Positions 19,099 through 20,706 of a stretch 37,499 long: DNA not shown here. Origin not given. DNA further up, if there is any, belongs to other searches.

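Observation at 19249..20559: OmcS homologue keeps all six heme sites and the inter-subunit ligand histidine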

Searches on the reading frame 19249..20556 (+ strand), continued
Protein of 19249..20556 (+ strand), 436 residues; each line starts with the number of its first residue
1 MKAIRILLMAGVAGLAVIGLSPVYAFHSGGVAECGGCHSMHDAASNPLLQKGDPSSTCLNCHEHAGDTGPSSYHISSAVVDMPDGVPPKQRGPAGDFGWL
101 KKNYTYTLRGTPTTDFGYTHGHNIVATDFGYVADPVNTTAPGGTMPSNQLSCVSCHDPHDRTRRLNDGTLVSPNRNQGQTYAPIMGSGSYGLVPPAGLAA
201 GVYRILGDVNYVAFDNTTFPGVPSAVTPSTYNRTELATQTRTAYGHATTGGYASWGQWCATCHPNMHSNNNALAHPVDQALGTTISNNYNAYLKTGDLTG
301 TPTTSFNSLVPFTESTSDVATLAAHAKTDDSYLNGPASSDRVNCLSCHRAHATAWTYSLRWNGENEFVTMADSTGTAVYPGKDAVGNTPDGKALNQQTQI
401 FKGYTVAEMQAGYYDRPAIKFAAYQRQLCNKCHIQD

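Call 76: find_encoding_contigs(protein=P0090, flank=10000, max_places=1)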
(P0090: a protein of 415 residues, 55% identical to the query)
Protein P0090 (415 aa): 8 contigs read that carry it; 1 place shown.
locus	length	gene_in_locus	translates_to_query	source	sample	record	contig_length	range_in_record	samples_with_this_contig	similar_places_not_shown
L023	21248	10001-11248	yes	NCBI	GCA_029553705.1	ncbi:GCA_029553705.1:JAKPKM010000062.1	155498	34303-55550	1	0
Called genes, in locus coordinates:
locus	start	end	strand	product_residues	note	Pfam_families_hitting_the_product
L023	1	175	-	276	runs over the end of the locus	PF08241:Methyltransf_11, PF13649:Methyltransf_25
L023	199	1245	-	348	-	PF09594:GT87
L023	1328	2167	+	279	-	PF05193:Peptidase_M16_C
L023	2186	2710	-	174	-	-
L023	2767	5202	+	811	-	PF25852:DUF6242_C (faint), PF02012:BNR (faint), PF15902:Sortilin-Vps10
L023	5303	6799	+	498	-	PF00672:HAMP, PF26769:HAMP_PhoQ (faint), PF00512:HisKA, PF02518:HATPase_c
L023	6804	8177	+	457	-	PF00072:Response_reg, PF00158:Sigma54_activat, PF14532:Sigma54_activ_2, PF25601:AAA_lid_14, PF02954:HTH_8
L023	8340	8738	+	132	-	-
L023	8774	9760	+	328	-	PF01436:NHL (faint), PF06739:SBBP (faint)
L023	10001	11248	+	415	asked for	PF14522:Cytochrome_C7 (faint), PF14537:Cytochrom_c3_2 (faint), PF09699:Paired_CXXCH_1 (faint)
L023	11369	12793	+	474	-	PF21783:YNCE (weak), PF10282:Lactonase (faint), PF25174:Beta-prop_THOC3 (weak)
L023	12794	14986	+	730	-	-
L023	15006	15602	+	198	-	PF13036:LpoB (weak), PF05643:GNA1162-like (faint)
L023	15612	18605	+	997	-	PF01564:Spermine_synth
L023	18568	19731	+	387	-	PF13036:LpoB (faint)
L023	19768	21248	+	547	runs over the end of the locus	PF13145:Rotamase_2, PF13616:Rotamase_3 (faint), PF00639:Rotamase, PF13145:Rotamase_2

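Call 77: find_encoding_contigs(protein=P0060, flank=10000, max_places=1)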
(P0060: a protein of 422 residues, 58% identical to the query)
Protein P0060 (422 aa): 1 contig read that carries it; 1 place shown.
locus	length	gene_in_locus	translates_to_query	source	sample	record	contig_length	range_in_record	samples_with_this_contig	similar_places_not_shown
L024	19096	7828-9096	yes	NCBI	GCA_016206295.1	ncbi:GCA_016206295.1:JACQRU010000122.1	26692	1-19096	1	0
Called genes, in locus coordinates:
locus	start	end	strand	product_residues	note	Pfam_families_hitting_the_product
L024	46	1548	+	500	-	PF01882:DUF58 (faint), PF00092:VWA, PF13519:VWA_2, PF13768:VWA_3, PF07090:GATase1_like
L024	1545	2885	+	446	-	PF23914:TPR_CcmH_CycH (faint), PF13414:TPR_11 (weak), PF13432:TPR_16, PF14559:TPR_19 (weak), PF13414:TPR_11, PF13432:TPR_16 (weak), PF13414:TPR_11 (weak), PF13432:TPR_16 (weak), +9 more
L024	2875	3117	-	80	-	-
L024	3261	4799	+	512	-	PF00672:HAMP, PF00512:HisKA, PF02518:HATPase_c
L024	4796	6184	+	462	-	PF00072:Response_reg, PF00158:Sigma54_activat, PF01078:Mg_chelatase (faint), PF14532:Sigma54_activ_2, PF07728:AAA_5 (weak), PF25601:AAA_lid_14, PF02954:HTH_8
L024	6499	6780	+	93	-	PF07883:Cupin_2 (weak)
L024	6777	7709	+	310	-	-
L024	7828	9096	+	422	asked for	PF14522:Cytochrome_C7 (faint), PF14537:Cytochrom_c3_2 (faint), PF09699:Paired_CXXCH_1 (faint)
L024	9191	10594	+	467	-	PF10282:Lactonase (faint), PF21783:YNCE, PF25174:Beta-prop_THOC3 (faint), PF02239:Cytochrom_D1 (faint)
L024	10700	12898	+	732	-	-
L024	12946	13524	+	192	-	PF13036:LpoB (weak), PF05643:GNA1162-like (weak)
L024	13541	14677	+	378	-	-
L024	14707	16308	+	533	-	PF13623:SurA_N_2 (faint), PF13145:Rotamase_2, PF00639:Rotamase (weak), PF13145:Rotamase_2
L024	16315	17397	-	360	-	PF13431:TPR_17 (faint), PF13181:TPR_8 (faint), PF13371:TPR_9 (weak), PF13414:TPR_11, PF13432:TPR_16 (weak), PF00515:TPR_1 (weak), PF07719:TPR_2 (weak)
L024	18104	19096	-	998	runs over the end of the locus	PF01564:Spermine_synth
